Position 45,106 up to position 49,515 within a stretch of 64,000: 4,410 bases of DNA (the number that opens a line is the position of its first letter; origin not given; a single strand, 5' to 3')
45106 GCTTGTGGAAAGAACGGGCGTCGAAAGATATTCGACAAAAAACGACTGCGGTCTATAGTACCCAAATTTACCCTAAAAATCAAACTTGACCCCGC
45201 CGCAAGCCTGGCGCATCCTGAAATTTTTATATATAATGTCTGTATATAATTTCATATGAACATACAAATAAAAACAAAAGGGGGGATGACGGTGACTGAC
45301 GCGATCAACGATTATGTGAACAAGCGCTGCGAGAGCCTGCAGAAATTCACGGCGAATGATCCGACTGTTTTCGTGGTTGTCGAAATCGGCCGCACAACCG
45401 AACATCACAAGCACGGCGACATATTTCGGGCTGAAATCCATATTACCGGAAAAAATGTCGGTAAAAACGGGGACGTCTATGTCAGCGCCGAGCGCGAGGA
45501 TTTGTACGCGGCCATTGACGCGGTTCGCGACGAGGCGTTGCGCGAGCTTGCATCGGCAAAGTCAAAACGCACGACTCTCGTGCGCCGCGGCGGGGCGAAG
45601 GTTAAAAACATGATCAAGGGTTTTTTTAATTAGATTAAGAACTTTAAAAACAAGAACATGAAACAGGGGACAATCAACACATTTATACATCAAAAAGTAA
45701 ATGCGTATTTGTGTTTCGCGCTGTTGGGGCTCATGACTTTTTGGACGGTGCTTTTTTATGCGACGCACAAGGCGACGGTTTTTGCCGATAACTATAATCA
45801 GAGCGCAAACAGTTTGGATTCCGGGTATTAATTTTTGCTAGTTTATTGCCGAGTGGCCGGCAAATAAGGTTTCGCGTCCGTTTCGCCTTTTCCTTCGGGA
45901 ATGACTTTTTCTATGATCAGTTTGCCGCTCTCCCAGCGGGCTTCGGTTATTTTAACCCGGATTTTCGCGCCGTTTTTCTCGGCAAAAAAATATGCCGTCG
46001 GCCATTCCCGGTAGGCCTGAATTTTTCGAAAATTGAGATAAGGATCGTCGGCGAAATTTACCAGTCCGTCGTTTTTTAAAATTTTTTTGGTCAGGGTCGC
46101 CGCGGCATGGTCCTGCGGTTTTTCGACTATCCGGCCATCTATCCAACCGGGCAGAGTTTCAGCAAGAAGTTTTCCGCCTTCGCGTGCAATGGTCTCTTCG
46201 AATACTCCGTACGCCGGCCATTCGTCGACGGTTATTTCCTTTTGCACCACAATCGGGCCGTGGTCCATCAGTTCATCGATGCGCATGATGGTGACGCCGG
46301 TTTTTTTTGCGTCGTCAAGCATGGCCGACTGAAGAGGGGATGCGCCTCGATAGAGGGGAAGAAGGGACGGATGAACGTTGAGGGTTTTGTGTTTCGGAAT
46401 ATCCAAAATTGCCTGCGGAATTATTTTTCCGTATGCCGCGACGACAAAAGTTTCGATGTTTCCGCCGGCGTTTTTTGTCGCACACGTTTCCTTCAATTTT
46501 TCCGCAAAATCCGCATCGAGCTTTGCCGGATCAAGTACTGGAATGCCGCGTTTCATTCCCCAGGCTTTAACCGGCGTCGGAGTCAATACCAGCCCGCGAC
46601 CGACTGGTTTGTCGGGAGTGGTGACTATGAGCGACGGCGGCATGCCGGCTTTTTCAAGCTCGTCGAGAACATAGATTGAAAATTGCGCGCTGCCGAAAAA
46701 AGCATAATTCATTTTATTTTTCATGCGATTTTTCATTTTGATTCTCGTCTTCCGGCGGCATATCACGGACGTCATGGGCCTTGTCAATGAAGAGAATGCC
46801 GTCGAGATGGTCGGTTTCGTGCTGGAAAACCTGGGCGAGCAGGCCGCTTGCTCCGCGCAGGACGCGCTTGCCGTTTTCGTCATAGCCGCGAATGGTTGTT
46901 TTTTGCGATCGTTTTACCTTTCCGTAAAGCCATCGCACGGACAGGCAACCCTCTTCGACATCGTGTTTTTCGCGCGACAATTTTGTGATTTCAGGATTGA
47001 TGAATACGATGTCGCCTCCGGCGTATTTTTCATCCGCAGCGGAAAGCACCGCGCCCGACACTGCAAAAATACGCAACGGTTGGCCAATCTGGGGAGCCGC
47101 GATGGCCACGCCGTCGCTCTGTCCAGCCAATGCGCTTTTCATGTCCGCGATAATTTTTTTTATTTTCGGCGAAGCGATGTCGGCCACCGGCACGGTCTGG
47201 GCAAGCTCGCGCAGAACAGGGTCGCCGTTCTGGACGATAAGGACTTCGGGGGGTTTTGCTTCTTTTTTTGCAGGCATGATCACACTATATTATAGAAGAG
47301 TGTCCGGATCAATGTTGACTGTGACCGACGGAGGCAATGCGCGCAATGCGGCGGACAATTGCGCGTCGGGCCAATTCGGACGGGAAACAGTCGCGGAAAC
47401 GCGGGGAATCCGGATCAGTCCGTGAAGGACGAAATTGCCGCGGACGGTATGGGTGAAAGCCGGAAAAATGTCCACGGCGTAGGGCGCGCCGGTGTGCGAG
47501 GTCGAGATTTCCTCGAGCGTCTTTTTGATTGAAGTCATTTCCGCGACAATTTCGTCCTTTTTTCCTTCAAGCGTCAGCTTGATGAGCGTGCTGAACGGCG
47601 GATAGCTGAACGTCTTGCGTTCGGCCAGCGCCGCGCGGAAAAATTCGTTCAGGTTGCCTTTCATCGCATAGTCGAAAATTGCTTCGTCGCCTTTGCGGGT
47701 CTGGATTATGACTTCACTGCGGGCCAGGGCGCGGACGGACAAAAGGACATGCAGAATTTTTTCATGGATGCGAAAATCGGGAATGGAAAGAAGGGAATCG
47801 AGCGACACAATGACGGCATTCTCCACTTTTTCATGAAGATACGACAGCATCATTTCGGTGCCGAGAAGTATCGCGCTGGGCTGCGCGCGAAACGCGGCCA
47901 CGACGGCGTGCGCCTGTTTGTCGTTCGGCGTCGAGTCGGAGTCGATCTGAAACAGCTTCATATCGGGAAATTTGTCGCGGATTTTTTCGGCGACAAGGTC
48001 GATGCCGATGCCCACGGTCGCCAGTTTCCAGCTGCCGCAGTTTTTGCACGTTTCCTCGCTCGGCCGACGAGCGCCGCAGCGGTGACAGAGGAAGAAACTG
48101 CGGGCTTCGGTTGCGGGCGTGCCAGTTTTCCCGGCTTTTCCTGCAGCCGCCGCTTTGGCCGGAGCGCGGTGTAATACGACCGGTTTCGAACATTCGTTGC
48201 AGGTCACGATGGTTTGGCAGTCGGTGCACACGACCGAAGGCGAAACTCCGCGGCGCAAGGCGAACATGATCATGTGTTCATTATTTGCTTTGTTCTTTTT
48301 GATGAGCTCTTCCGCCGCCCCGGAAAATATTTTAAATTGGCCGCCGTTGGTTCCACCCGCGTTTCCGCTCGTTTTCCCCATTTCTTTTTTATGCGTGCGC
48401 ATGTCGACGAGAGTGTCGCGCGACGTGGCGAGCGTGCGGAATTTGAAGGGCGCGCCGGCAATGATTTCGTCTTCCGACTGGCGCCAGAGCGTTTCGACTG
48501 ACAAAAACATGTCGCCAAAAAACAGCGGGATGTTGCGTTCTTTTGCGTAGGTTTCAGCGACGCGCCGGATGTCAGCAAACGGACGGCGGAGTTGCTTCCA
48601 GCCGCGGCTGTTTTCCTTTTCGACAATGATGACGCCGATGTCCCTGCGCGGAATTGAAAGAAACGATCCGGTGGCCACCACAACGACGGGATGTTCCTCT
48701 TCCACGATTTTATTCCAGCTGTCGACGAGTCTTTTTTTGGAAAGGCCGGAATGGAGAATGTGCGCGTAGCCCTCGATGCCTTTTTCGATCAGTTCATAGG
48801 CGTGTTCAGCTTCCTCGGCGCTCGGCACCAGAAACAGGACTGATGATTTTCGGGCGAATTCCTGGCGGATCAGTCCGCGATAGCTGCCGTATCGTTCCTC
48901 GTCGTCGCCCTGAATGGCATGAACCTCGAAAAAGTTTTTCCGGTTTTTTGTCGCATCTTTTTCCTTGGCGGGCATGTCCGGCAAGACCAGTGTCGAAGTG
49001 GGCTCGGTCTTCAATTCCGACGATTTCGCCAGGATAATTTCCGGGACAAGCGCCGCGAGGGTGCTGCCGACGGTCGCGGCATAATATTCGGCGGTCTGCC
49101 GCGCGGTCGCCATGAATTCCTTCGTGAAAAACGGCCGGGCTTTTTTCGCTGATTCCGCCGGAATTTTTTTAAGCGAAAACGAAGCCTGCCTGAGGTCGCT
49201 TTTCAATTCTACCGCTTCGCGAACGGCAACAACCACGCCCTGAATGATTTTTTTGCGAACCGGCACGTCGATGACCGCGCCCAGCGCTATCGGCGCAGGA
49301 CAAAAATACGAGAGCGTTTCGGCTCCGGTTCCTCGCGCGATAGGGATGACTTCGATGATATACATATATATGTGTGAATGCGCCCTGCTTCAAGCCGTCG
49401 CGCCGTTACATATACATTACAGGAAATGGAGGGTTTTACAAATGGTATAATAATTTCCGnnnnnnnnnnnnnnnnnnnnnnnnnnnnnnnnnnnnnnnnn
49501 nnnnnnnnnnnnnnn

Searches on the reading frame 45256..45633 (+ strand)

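Call 29: search_protein_families(library=pfam, proteins=[window:45256-45633:+], max_evalue=0.001)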
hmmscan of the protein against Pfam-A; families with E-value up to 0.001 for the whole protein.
window:45256-45633:+ (125 aa): 1 family
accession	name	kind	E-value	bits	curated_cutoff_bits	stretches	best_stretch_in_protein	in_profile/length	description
PF02482.25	Ribosomal_S30AE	-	2.2e-14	54.4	23.7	1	3-105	1-87/88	Sigma 54 modulation protein / S30EA ribosomal protein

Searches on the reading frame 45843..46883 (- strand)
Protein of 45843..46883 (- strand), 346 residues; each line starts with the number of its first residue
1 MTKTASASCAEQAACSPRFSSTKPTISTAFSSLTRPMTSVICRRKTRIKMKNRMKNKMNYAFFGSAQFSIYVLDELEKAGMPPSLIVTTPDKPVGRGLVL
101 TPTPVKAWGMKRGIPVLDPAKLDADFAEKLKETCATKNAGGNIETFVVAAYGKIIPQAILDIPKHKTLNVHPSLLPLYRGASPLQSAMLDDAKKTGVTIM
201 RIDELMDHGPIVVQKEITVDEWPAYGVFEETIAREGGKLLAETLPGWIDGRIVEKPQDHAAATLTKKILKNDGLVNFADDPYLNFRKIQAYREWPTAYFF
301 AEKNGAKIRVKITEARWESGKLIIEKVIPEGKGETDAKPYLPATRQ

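Call 29: search_protein_families(library=pfam, proteins=[window:45843-46883:-], max_evalue=0.001)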
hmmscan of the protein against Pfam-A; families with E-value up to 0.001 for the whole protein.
window:45843-46883:- (346 aa): 1 family
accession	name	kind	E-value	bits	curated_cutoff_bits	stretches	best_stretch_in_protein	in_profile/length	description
PF00551.24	Formyl_trans_N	-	1.4e-30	106.8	26.1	1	58-242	1-179/181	Formyl transferase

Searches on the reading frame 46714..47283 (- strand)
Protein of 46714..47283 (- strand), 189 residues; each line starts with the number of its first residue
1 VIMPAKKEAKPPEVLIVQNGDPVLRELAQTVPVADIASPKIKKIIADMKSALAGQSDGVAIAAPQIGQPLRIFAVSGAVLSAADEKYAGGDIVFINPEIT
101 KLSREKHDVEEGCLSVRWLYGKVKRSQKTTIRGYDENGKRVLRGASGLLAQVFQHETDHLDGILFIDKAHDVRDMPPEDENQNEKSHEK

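Call 29: search_protein_families(library=pfam, proteins=[window:46714-47283:-], max_evalue=0.001)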
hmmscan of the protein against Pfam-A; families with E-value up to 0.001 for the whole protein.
window:46714-47283:- (189 aa): 1 family
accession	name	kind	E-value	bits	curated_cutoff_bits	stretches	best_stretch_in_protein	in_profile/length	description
PF01327.26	Pep_deformylase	-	3.2e-43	147.5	22.8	1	16-172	4-153/156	Polypeptide deformylase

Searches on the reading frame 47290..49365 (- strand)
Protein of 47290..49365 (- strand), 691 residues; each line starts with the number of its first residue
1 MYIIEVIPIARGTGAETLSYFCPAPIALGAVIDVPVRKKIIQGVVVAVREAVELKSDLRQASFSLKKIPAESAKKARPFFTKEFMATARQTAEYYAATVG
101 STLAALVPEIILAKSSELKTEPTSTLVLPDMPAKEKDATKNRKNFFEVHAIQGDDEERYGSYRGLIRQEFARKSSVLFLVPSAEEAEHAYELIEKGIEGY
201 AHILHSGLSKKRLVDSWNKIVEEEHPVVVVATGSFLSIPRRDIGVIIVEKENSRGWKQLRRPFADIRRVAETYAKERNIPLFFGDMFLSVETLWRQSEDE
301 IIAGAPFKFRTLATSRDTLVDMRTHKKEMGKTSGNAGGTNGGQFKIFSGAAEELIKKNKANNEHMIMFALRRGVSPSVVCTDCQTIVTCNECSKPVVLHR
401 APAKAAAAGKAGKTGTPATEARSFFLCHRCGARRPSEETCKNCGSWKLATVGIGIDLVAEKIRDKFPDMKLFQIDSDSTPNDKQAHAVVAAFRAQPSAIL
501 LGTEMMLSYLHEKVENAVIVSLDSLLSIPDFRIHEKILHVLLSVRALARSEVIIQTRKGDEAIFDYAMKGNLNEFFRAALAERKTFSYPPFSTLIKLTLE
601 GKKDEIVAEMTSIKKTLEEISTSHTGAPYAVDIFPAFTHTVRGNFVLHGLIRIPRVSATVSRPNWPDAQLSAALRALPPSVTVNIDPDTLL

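Call 29: search_protein_families(library=pfam, proteins=[window:47290-49365:-], max_evalue=0.001)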
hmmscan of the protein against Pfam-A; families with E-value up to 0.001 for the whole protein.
window:47290-49365:- (691 aa): 1 family
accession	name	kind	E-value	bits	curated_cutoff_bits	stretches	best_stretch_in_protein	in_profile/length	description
PF17764.6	PriA_3primeBD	-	4.9e-08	33.2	22.7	1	16-108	10-96/96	3'DNA-binding domain (3'BD)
